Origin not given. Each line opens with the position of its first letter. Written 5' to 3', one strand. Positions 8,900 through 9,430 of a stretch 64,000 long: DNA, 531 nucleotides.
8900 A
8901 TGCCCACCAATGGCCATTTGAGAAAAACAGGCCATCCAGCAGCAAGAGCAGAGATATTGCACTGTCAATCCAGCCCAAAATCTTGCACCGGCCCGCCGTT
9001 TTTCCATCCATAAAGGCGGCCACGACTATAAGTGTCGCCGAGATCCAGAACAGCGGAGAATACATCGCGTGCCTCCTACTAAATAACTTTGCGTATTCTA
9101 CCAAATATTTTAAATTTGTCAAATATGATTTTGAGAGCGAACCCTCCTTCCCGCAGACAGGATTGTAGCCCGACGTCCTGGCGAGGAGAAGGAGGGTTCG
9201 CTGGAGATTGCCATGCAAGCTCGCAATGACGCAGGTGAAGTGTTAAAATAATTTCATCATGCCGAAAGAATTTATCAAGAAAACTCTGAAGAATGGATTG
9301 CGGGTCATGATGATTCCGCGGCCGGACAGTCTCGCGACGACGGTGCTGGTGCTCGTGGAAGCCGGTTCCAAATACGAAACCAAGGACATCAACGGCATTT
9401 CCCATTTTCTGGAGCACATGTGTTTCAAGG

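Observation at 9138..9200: Conserved 63-nt structured repeat present twice (9138-9200 and 57384-57444)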

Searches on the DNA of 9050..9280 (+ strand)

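Call 9: search_rna_families(source=window, start=9050, end=9280, threshold=evalue, max_evalue=10, show_alignments=3)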
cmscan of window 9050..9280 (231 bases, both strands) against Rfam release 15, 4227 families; matches with E-value up to 10: 9.
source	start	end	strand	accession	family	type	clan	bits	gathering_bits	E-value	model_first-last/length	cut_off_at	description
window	9136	9202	-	RF03470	mir-571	Gene; miRNA;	-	21.2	40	0.053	1-85/85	no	mir-571 microRNA precursor family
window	9134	9204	+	RF01019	mir-922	Gene; miRNA;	-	21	95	0.036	1-81/81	no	mir-922 microRNA precursor family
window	9237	9275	-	RF04355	Plastid-atpF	Intron;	-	20.4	52.5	1.6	1-53/53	no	Plastid-atpF group II-D1 intron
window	9136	9202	-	RF00697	mir-186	Gene; miRNA;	-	14.7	70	3.8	15-71/82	no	mir-186 microRNA precursor family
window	9136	9201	+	RF03240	MIR5534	Gene; miRNA;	-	14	79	5.2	1-102/102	no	MIR5534 microRNA precursor family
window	9126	9212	+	RF03880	mir-1684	Gene; miRNA;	-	13.3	60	6.4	1-87/87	no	mir-1684 microRNA precursor family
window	9135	9203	-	RF03632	MIR1882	Gene; miRNA;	-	12.9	107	7.4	1-131/131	no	MIR1882 microRNA precursor family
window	9133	9205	+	RF03812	mir-BART19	Gene; miRNA;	-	12.7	100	9.5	1-93/93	no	mir-BART19 microRNA precursor family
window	9155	9234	-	RF02887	mgtC_leader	Cis-reg; leader;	-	11.9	48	5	1-114/114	no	Salmonella mgtC leader RNA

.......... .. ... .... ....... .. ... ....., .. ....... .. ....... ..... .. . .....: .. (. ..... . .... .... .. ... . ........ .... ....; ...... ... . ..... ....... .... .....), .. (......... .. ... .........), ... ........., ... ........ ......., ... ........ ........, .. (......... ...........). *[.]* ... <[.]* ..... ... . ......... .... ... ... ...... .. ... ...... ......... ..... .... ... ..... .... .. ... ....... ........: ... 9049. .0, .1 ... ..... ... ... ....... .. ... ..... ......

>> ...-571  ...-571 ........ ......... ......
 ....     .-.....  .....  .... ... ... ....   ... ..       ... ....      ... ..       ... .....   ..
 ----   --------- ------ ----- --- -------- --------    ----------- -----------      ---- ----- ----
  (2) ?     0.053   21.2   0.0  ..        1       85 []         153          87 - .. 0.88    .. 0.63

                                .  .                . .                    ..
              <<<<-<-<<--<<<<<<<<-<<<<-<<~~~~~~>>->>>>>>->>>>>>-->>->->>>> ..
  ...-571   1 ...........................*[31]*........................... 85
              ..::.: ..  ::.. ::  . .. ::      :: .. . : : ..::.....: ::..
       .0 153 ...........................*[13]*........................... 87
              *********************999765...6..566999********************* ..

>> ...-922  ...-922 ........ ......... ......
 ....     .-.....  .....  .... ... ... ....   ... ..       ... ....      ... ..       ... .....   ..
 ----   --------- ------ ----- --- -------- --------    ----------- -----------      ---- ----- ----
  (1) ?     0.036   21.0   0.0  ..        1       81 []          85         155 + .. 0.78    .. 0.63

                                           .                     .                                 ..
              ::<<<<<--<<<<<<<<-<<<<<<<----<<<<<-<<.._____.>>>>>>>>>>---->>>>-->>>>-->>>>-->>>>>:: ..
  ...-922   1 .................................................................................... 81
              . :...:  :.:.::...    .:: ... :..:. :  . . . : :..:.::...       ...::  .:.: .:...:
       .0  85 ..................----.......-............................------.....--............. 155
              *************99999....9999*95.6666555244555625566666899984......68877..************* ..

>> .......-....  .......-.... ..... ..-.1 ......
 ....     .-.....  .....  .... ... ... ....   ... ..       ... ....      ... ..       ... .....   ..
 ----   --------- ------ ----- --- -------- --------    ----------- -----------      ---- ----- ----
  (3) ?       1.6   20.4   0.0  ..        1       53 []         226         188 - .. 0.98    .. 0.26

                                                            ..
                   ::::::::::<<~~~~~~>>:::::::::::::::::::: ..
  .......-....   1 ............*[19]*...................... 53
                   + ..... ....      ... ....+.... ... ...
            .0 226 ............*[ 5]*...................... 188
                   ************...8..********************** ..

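Call 39: build_rna_model(alignment_id=A2, structure=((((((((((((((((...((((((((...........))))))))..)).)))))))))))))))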
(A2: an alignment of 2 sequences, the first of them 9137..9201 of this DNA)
Model R1 built from alignment A2 (2 sequences, 65 columns); structure: as given.
model positions 65; base pairs 24; branch points 0; effective number of sequences 1.34; information 0.862 bits per position. Calibrated on 0.2 Mb of random sequence (short: E-values are rough).
structure used (alignment columns):
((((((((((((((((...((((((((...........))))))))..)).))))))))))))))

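Call 40: search_with_rna_model(model_id=R1, source=window, filters=off, max_evalue=10, show_alignments=5)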
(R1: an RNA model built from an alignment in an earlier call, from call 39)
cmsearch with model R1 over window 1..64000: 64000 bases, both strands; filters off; matches with E-value up to 10: 42.
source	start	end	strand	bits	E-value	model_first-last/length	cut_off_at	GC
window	9137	9201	+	98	2.6e-23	1-65/65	no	0.65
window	57383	57447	+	97.1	4.5e-23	1-65/65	no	0.58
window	9137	9201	-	38.3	1.2e-07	1-65/65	no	0.65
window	57383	57447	-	36.7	3.2e-07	1-65/65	no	0.58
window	57503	57531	-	16.1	0.081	1-65/65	no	0.59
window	57503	57531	+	15.8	0.096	1-65/65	no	0.59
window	41957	41982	+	13.9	0.29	1-65/65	no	0.46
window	41957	41982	-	13.9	0.31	1-65/65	no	0.46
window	29238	29293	-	12.6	0.67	1-65/65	no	0.52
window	21609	21639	+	12.4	0.75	1-65/65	no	0.42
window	21609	21639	-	12.3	0.78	1-65/65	no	0.42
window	62221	62270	-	12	0.96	1-65/65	no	0.6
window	33183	33214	-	11.1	1.7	20-47/65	no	0.44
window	102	132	+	10.9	1.8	1-65/65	no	0.61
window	412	440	-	10.8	1.9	1-65/65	no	0.41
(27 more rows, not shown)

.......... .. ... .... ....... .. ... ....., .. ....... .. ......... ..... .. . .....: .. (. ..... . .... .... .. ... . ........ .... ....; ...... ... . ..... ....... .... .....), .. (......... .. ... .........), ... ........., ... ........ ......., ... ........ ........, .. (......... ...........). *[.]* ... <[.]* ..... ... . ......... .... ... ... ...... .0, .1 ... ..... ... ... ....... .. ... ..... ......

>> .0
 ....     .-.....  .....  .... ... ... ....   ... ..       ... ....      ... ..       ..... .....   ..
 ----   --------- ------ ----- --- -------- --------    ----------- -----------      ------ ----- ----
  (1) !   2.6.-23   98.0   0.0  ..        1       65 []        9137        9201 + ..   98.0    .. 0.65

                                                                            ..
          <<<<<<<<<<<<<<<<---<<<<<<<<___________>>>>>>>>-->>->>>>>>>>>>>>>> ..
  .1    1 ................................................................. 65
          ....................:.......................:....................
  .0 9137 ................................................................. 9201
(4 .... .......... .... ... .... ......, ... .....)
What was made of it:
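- On REP / BIME: There are 2 core copies in 64 kb (call 40).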

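Call 41: search_with_rna_model(model_id=R1, sources=[L001, L004, L005, L038, L039, L040, L041, L042, L043, L044, L045], max_evalue=10, show_alignments=4)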
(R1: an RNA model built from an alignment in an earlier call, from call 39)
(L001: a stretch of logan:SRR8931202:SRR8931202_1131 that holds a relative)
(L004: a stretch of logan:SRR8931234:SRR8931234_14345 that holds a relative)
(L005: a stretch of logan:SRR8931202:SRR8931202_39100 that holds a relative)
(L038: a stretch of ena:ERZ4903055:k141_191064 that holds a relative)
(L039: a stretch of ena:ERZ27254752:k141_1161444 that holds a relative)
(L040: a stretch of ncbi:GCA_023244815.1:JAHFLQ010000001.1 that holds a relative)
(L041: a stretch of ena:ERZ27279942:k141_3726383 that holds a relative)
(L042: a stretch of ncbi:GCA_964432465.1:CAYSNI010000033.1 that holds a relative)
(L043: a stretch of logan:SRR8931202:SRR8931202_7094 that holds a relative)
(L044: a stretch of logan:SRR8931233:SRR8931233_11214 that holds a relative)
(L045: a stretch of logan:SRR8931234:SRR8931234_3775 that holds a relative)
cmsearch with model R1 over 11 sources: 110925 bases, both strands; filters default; matches with E-value up to 10: 4.
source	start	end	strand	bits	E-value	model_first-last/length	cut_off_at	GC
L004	1742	1776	+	39.5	1e-07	1-35/65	3'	0.63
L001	8235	8252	+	16.4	0.12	1-18/65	3'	0.67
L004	1742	1776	-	11.8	1.9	31-65/65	5'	0.63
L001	8235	8252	-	9.7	6.7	47-65/65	5'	0.67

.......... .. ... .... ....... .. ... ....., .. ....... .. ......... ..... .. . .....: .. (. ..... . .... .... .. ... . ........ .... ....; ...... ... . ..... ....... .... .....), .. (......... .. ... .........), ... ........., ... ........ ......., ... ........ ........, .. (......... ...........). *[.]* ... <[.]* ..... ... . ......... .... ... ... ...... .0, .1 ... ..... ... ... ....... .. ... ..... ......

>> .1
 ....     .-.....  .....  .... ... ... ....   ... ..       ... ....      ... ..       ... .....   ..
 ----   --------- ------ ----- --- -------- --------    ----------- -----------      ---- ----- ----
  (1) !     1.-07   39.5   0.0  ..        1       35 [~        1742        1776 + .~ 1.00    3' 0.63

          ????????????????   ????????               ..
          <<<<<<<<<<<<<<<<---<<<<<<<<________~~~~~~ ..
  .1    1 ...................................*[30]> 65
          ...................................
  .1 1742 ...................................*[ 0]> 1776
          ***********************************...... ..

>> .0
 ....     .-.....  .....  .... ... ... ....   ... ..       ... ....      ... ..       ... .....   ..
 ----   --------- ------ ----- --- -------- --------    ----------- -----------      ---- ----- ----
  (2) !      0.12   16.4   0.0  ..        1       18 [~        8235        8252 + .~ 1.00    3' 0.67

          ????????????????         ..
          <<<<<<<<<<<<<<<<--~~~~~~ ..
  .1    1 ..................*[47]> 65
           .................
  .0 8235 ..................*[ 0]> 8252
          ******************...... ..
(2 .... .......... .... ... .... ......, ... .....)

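Call 48: search_with_rna_model(model_id=R1, source=L046, filters=off, max_evalue=1, show_alignments=3)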
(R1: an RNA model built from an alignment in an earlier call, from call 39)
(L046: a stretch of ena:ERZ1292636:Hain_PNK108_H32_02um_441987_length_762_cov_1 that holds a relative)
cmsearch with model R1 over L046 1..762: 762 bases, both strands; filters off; matches with E-value up to 1: 6.
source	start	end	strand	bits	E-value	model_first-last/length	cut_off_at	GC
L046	497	561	-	84.4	1.2e-21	1-65/65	no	0.62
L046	497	561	+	24.4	6.2e-06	1-65/65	no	0.62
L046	108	139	+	7.1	0.22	1-65/65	no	0.75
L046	351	367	+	5.8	0.49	1-65/65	no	0.59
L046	108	139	-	5.2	0.67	1-65/65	no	0.75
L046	351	367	-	5.1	0.75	1-65/65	no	0.59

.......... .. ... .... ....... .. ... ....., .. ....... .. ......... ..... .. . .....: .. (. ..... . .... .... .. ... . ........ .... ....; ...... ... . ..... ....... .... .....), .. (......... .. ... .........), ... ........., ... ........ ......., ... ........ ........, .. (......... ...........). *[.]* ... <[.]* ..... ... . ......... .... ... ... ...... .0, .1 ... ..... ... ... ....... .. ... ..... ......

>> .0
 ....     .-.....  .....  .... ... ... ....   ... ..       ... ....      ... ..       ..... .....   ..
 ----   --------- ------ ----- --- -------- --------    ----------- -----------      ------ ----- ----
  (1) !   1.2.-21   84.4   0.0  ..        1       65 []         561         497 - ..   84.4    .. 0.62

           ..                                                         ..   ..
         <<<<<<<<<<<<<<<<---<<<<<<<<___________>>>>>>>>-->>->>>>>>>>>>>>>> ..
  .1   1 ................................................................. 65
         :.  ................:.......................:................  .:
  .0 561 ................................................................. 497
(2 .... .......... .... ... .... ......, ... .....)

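Call 65: search_with_rna_model(model_id=R1, source=L047, filters=off, max_evalue=1, show_alignments=2)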
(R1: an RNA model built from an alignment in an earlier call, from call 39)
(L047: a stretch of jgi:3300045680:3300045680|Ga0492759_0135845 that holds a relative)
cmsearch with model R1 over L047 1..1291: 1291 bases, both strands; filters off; matches with E-value up to 1: 8.
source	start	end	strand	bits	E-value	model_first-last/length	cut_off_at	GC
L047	447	486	+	9.3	0.1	1-65/65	no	0.73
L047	46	64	-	8.2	0.19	1-65/65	no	0.63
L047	46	64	+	8.2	0.19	1-65/65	no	0.63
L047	447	486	-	6.9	0.42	1-65/65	no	0.73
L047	260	279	-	6.8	0.46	1-65/65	no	0.7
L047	1066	1082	-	6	0.73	1-65/65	no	0.65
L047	1066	1082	+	5.9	0.75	1-65/65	no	0.65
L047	178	211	+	5.9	0.76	1-65/65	no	0.74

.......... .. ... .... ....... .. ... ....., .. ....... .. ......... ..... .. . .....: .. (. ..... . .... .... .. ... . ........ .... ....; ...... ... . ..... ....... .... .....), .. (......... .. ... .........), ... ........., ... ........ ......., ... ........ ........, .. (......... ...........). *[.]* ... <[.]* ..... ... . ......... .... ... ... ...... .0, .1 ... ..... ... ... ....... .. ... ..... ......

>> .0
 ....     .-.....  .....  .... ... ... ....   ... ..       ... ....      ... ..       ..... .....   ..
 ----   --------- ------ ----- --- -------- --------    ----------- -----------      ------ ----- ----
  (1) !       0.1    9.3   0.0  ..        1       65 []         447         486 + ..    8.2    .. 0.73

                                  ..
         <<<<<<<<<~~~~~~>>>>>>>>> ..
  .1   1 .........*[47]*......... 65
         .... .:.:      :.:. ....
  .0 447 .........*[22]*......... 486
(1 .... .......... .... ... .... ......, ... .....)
